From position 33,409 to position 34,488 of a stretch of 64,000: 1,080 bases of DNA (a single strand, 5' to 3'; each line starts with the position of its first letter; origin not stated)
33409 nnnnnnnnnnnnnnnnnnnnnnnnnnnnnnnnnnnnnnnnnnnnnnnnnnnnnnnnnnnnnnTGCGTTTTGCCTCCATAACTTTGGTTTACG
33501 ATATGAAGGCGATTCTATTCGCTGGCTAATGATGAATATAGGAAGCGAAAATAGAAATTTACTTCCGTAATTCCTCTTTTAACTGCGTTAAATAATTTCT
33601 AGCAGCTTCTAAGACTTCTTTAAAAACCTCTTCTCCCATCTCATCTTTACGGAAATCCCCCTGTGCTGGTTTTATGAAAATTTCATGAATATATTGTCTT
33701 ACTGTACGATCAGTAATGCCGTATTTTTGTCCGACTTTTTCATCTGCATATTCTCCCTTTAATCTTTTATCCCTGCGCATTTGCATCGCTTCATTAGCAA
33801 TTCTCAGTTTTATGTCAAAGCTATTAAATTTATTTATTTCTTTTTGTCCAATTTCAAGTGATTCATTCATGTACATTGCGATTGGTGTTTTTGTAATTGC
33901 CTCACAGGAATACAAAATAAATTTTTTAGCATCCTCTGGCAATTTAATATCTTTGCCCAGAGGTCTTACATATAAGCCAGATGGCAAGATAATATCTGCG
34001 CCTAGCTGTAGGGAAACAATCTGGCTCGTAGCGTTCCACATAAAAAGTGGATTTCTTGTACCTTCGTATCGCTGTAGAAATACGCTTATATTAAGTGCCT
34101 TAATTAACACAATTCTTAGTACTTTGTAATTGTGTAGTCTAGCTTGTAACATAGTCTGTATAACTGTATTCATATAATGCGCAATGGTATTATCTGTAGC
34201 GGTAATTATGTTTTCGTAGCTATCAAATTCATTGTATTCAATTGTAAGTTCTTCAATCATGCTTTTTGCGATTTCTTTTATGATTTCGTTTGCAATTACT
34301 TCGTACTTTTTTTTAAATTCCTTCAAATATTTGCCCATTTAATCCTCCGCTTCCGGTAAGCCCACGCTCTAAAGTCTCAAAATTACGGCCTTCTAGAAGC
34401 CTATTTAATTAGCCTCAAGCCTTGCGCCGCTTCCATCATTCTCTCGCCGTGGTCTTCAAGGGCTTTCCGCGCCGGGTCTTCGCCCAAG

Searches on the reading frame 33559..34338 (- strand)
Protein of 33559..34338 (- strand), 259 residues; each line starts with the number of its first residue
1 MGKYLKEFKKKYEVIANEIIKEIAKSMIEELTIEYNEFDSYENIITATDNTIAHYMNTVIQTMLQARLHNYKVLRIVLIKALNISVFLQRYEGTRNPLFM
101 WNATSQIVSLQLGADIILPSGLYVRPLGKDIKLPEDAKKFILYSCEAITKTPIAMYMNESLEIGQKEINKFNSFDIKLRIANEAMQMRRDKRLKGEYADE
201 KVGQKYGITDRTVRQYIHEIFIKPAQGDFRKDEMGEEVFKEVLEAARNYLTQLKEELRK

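Call 6: search_protein_families(library=pfam, proteins=[window:33559-34338:-], max_evalue=0.1)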
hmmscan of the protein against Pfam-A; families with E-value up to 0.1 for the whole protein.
window:33559-34338:- (259 aa): 0 families

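Call 7: search_protein_families(library=phrogs, proteins=[window:33559-34338:-], max_evalue=0.1)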
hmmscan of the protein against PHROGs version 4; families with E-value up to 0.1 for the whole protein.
window:33559-34338:- (259 aa): 4 families
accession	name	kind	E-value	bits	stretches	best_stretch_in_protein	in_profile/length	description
phrog_37232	-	unknown function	0.0088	17.1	1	139-159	9-29/56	-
phrog_4745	-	DNA, RNA and nucleotide metabolism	0.026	15.3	0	183-227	18-66/107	DNA binding protein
phrog_836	-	transcription regulation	0.043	14.9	1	183-222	79-122/133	late transcriptional activator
phrog_20947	-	unknown function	0.08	14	0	170-225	42-96/164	-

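Call 8: search_protein_families(library=ncbifam, proteins=[window:33559-34338:-], max_evalue=0.1)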
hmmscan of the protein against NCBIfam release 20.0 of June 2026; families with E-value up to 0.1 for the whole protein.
window:33559-34338:- (259 aa): 0 families

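Call 9: search_protein_families(library=padloc, proteins=[window:33559-34338:-], max_evalue=0.1)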
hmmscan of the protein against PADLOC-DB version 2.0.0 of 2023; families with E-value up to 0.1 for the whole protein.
window:33559-34338:- (259 aa): 0 families

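Call 27: find_homologous_proteins(query=window:33559-34338:-, max_evalue=0.01)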
Query window:33559-34338:- (259 aa): 1 proteins with E <= 0.01 among 437 candidates.
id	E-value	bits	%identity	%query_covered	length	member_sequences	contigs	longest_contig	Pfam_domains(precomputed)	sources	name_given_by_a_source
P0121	1.1e-163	560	100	100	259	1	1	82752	-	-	-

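Call 47: search_protein_representatives(protein=window:33559-34338:-)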
Query: 259 residues. Proteins with E-value up to 0.001 (for the whole library): 2; up to 1e-10: 2; up to 1e-30: 1. The best 2 are listed.
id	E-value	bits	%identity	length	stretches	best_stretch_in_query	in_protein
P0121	3.3e-164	560.4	100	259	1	1-259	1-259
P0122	3.5e-26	108.7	45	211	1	79-259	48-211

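Call 48: find_encoding_contigs(protein=P0122, flank=8000, max_places=3)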
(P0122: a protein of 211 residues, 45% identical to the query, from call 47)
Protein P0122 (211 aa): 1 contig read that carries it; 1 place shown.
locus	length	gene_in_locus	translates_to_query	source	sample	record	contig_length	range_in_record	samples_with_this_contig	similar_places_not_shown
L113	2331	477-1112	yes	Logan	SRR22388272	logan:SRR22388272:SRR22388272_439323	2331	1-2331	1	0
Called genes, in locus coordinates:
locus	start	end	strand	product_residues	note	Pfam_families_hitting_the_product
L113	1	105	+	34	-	?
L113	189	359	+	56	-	-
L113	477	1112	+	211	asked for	-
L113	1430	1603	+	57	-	-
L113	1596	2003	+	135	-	-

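Call 80: search_dna_similar(query=window:33559-34338:-, collection=phages, mode=protein, max_evalue=1, max_rows=8)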
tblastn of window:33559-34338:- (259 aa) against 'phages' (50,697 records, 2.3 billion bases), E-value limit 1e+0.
Records with a match: 2; places in all: 2; records where one place covers at least 80% of the query: 0.
Best place of each record, by identity: <60% 2.
By first word of the organism name: Klebsiella 2.
By host as written in the record: Klebsiella pneumoniae ST16-OXA48 2.
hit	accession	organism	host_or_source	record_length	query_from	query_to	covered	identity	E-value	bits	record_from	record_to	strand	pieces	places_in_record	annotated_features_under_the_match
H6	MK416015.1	Klebsiella phage ST16-OXA48phi5.4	Klebsiella pneumoniae ST16-OXA48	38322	106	157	20%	38.2%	6e-2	40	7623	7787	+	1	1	hypothetical protein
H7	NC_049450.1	Klebsiella phage ST16-OXA48phi5.4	Klebsiella pneumoniae ST16-OXA48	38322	106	157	20%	38.2%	6e-2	40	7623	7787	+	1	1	nicking at origin of replication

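Call 89: predict_structure(alignment_id=A5)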
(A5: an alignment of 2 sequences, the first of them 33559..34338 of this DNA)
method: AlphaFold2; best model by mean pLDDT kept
length: 259 residues; sequences in the alignment: 2
mean_pLDDT: 46.7   pTM: 0.35
mean pLDDT of the five models: 46.7, 45.5, 44.1, 43.3, 42.9
residues with pLDDT >= 90: 0; 70-90: 32; 50-70: 55; < 50: 172
segments of 3 or more residues with pLDDT < 50: 1-79, 81-83, 96-98, 111-138, 147-172, 222-234, 252-254, 256-258
pLDDT, mean of each block of 10 residues (from residue 1): 32 36 31 29 34 43 40 44 48 49 53 34 33 47 49 30 32 62 78 67 80 70 43 49 55 48
secondary structure, 60 per line:
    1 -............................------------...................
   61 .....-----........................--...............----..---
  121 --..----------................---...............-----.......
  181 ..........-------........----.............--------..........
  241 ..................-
elements in order: H2-29 H42-65 H71-94 H97-111 H135-150 H154-168 H174-190 H198-205 H210-222 H231-258

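Call 91: search_protein_families(library=pfam, proteins=[P0122], max_evalue=10)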
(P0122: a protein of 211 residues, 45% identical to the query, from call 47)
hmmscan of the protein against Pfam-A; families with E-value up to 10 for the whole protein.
P0122 (211 aa): 5 families
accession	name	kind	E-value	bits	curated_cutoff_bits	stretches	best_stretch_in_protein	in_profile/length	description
PF00196.25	GerE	-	0.0029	17.6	23.5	1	108-132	20-45/57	Bacterial regulatory proteins, luxR family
PF04545.22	Sigma70_r4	-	0.054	13.5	24.1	1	156-169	26-39/50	Sigma-70, region 4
PF18240.7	PSII_Pbs31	-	0.072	13.9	25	1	167-201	40-74/93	Photosystem II Psb31 protein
PF25818.1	MTRES1_C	-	0.078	13.8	27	1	112-178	17-82/103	Mitochondrial transcription rescue factor 1, C-terminal domain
PF13094.11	CENP-Q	-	0.54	10.8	28.5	0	186-211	29-54/162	CENP-Q, a CENPA-CAD centromere complex subunit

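Call 95: find_encoding_contigs(protein=P0121, flank=3000, max_places=3)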
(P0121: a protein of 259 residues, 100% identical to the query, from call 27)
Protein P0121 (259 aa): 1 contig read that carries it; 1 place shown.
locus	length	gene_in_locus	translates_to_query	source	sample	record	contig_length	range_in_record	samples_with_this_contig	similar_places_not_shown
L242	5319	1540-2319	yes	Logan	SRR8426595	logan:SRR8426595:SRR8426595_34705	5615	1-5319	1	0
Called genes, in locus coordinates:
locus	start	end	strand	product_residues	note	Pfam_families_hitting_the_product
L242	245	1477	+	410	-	PF13356:Arm-DNA-bind_3, PF00589:Phage_integrase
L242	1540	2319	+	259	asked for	-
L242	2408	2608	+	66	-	PF12728:HTH_17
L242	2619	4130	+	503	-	PF12307:DUF3631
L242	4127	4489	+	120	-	-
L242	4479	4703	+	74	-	-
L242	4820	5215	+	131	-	-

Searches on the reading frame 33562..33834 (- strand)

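Call 91: search_protein_families(library=pfam, proteins=[window:33562-33834:-], max_evalue=10)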
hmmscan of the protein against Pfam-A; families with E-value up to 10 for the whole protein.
seq(91 aa): 2 families
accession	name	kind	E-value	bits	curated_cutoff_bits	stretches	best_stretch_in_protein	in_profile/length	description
PF04545.22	Sigma70_r4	-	0.049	13.6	24.1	1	32-52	24-44/50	Sigma-70, region 4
PF08280.17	HTH_Mga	-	0.16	12.4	23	1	36-52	27-43/59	M protein trans-acting positive regulator (MGA) HTH domain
